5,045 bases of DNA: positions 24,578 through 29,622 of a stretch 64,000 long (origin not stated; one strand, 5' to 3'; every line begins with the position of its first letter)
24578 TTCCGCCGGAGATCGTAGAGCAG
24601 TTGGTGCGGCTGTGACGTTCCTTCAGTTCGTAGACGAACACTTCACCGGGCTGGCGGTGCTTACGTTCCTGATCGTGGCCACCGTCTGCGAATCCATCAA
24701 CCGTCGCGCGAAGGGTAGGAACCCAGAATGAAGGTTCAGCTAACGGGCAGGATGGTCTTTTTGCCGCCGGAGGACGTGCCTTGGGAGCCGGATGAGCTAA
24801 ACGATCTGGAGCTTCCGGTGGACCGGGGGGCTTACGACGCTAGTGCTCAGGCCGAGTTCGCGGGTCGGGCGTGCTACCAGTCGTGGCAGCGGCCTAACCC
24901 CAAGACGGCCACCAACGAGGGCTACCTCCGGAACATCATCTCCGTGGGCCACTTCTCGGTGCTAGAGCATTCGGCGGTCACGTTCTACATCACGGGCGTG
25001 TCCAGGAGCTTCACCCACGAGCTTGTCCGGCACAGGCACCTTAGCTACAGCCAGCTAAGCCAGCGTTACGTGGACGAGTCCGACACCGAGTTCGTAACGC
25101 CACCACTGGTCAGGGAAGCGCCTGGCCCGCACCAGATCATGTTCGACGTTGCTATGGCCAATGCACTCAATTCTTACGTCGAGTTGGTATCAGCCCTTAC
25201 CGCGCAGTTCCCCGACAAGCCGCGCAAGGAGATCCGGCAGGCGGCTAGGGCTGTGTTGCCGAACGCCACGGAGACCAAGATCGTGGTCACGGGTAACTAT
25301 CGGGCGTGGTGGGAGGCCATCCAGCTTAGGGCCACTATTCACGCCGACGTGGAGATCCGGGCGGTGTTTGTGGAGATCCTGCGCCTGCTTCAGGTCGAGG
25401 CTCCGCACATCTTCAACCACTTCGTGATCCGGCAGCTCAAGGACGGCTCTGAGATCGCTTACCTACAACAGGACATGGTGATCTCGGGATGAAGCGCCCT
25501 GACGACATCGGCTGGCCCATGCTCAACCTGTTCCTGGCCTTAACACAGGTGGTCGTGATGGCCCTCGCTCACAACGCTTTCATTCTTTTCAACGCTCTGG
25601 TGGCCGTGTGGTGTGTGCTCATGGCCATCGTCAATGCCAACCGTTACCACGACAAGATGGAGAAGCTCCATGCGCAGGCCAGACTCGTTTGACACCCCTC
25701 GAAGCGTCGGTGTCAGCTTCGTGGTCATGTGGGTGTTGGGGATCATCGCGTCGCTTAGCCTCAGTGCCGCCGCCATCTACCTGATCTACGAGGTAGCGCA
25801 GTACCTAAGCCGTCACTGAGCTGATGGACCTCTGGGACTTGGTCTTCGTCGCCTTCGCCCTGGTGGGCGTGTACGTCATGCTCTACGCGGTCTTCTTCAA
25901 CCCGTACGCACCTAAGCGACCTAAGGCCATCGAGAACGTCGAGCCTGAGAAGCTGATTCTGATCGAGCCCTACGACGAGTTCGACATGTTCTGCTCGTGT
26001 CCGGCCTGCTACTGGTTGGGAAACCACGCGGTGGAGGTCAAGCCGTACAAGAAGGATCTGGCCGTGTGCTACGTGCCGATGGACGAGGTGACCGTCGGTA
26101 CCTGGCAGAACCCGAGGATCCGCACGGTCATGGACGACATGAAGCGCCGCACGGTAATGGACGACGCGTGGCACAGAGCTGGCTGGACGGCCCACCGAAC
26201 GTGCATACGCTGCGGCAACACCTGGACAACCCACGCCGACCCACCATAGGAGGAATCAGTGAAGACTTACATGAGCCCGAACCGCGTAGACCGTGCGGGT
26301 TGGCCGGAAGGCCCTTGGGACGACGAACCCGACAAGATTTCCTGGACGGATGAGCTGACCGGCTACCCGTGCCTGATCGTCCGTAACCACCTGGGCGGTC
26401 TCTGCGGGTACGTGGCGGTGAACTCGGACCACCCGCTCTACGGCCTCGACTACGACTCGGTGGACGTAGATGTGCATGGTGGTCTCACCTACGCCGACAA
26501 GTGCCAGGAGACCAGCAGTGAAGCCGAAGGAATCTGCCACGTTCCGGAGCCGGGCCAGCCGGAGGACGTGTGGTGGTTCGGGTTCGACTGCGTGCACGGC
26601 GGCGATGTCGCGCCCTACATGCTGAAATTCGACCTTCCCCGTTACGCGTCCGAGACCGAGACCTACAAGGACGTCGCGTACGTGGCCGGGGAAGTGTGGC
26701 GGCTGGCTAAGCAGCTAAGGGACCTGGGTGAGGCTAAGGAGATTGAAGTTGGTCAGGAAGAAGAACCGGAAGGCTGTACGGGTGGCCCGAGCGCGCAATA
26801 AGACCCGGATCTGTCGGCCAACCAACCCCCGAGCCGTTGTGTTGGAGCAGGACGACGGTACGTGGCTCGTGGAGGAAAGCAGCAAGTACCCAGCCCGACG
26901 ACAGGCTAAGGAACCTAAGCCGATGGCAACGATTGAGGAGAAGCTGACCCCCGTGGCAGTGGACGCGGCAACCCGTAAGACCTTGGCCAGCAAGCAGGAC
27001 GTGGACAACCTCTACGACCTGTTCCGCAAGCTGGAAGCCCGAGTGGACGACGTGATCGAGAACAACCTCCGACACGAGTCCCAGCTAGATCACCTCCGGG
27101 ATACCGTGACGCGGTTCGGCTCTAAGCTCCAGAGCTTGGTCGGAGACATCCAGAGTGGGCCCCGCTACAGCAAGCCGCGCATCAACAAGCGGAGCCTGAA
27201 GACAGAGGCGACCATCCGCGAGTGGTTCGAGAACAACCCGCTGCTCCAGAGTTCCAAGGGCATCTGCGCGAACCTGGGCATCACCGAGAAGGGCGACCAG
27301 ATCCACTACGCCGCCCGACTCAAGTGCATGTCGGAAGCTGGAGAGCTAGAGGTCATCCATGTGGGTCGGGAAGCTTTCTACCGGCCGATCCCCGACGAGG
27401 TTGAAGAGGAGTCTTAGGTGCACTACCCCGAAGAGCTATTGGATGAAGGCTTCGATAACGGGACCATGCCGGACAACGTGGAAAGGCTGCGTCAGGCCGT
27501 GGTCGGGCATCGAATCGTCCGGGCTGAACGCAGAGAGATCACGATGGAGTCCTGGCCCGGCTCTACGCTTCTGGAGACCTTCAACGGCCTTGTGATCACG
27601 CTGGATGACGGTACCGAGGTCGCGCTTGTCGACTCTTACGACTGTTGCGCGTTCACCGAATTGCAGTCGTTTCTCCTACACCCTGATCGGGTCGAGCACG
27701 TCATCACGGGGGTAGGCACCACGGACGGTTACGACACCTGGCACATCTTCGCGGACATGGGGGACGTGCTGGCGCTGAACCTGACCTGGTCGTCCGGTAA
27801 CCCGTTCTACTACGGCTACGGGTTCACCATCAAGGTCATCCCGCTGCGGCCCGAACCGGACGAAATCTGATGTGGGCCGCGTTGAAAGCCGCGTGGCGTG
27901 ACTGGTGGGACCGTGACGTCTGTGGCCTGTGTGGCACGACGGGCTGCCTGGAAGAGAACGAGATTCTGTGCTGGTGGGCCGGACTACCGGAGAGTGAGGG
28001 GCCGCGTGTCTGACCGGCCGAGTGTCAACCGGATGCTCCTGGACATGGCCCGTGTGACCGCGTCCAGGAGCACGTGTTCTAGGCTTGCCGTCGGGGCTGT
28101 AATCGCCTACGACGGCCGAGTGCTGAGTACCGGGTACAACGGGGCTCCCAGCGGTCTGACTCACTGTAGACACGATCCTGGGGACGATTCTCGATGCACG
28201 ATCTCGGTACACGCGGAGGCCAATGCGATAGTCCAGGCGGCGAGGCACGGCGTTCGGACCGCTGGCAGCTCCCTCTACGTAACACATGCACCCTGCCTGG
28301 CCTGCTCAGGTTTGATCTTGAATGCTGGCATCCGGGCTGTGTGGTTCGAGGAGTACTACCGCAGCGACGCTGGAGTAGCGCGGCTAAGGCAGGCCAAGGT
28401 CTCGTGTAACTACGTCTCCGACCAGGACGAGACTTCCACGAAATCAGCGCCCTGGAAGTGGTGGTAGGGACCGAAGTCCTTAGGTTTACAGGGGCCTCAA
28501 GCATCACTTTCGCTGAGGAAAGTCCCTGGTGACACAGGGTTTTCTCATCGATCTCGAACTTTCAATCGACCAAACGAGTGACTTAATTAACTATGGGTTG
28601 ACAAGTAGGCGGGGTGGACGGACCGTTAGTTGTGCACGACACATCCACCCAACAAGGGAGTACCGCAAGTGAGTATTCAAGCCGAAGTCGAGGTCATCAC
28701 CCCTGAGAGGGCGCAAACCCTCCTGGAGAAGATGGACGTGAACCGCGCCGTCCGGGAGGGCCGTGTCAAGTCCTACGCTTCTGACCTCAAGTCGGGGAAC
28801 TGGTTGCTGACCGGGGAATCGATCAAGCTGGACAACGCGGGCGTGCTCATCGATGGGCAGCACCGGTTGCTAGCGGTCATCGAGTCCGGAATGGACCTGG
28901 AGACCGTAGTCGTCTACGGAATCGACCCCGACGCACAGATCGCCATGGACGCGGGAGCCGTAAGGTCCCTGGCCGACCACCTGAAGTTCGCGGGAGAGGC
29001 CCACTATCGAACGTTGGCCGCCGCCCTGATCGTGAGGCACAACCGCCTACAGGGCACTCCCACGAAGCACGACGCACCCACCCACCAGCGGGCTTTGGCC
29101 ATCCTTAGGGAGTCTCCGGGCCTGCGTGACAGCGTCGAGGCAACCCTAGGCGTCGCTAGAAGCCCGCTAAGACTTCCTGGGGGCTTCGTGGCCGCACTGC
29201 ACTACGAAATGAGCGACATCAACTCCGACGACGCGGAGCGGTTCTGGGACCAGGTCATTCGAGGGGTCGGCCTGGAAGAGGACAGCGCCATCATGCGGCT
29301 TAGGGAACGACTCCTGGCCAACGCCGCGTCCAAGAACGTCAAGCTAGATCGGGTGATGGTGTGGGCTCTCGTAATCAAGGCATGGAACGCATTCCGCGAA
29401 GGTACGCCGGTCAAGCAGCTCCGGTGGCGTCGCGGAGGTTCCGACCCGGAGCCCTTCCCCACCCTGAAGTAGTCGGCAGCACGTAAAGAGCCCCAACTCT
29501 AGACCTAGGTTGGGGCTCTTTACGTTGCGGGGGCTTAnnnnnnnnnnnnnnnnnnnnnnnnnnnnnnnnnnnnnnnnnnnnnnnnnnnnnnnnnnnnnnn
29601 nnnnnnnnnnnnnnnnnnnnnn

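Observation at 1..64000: Sense-strand over-representation of the pentamer CTAAG, created in all three reading frames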

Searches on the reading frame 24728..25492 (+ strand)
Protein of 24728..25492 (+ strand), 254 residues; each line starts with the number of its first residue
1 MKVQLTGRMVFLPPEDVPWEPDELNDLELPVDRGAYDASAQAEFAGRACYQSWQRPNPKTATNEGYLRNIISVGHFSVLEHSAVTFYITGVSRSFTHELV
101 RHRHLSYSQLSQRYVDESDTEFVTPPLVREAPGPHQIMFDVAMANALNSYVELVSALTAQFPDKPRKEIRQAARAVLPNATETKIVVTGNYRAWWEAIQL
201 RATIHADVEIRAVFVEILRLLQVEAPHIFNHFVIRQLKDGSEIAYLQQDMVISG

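Call 24: search_protein_families(library=pfam, proteins=[window:24728-25492:+], max_evalue=0.01)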
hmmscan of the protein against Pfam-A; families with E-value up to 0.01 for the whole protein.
window:24728-25492:+ (254 aa): 1 family
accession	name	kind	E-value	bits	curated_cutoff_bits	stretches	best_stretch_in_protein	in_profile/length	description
PF02511.20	Thy1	-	4.1e-53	180.4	24.8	1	38-227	9-191/191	Thymidylate synthase complementing protein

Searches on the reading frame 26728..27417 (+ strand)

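Call 24: search_protein_families(library=pfam, proteins=[window:26728-27417:+], max_evalue=0.01)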
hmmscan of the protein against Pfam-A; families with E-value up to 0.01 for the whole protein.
window:26728-27417:+ (229 aa): 0 families

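Call 42: search_protein_families(library=phrogs, proteins=[window:26728-27417:+], max_evalue=0.001)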
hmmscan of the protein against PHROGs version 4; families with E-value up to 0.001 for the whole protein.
window:26728-27417:+ (229 aa): 0 families

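Call 44: search_protein_families(library=ncbifam, proteins=[window:26728-27417:+], max_evalue=0.1)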
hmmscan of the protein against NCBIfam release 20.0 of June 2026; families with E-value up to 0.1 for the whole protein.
window:26728-27417:+ (229 aa): 1 family
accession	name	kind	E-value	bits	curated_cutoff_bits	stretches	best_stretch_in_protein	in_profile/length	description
NF009647.0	PRK13182.1-2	equivalog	0.011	15.8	165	1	60-118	94-151/176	chromosome-anchoring protein RacA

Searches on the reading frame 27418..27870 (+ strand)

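Call 24: search_protein_families(library=pfam, proteins=[window:27418-27870:+], max_evalue=0.01)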
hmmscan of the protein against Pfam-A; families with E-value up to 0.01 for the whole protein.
window:27418-27870:+ (150 aa): 1 family
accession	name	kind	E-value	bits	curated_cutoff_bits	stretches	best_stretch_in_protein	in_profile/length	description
PF24240.1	DUF7448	-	1e-14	55.2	27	1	27-137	2-103/104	Domain of unknown function (DUF7448)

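Call 64: search_protein_families(library=phrogs, proteins=[window:27418-27870:+], max_evalue=0.001)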
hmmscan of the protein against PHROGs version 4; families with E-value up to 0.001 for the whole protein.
window:27418-27870:+ (150 aa): 1 family
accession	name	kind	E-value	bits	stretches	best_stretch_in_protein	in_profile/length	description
phrog_2131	-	unknown function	3e-33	115.7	1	15-141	2-120/134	-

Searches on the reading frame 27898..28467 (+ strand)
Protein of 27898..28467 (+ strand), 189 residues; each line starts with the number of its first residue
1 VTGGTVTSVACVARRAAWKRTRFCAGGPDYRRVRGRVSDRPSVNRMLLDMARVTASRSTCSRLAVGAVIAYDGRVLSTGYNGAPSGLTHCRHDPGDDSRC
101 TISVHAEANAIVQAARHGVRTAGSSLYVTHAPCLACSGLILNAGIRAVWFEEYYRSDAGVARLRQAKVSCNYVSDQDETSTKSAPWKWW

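Call 64: search_protein_families(library=phrogs, proteins=[window:27898-28467:+], max_evalue=0.001)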
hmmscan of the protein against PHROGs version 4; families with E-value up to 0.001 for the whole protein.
window:27898-28467:+ (189 aa): 7 families
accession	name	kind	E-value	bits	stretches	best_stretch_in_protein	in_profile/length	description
phrog_174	-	DNA, RNA and nucleotide metabolism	1.9e-46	160.4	1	40-182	113-256/384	dCMP deaminase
phrog_2369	-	DNA, RNA and nucleotide metabolism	2e-24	87.8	1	40-162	2-136/195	dCMP deaminase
phrog_20648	-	DNA, RNA and nucleotide metabolism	7.2e-15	56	1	51-171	14-138/311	dCMP deaminase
phrog_18355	-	DNA, RNA and nucleotide metabolism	4.7e-11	43.6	1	103-150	2-47/52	deoxycytidinylate deaminase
phrog_9198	-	unknown function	1.4e-09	38.3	1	103-158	385-442/531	-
phrog_20806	-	DNA, RNA and nucleotide metabolism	1.1e-07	33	1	98-148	12-59/97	deoxycytidinylate deaminase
phrog_8118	-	unknown function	0.00015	21.6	1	99-155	473-530/577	-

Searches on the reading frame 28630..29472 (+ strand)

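Call 29: search_protein_families(library=pfam, proteins=[window:28630-29472:+], max_evalue=0.01)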
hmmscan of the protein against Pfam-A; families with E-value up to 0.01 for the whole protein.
window:28630-29472:+ (280 aa): 0 families

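Call 42: search_protein_families(library=phrogs, proteins=[window:28630-29472:+], max_evalue=0.001)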
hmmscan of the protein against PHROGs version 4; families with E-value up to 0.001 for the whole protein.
window:28630-29472:+ (280 aa): 1 family
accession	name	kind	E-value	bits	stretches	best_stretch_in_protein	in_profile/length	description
phrog_5931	-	unknown function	3.5e-64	218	1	15-278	7-276/282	-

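Call 44: search_protein_families(library=ncbifam, proteins=[window:28630-29472:+], max_evalue=0.1)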
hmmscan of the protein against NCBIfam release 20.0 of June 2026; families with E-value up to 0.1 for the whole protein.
window:28630-29472:+ (280 aa): 1 family
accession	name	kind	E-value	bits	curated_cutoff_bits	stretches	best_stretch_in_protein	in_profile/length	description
TIGR03187.1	DGQHR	domain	0.069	12.9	58.85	0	65-85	92-113/276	DGQHR domain-containing protein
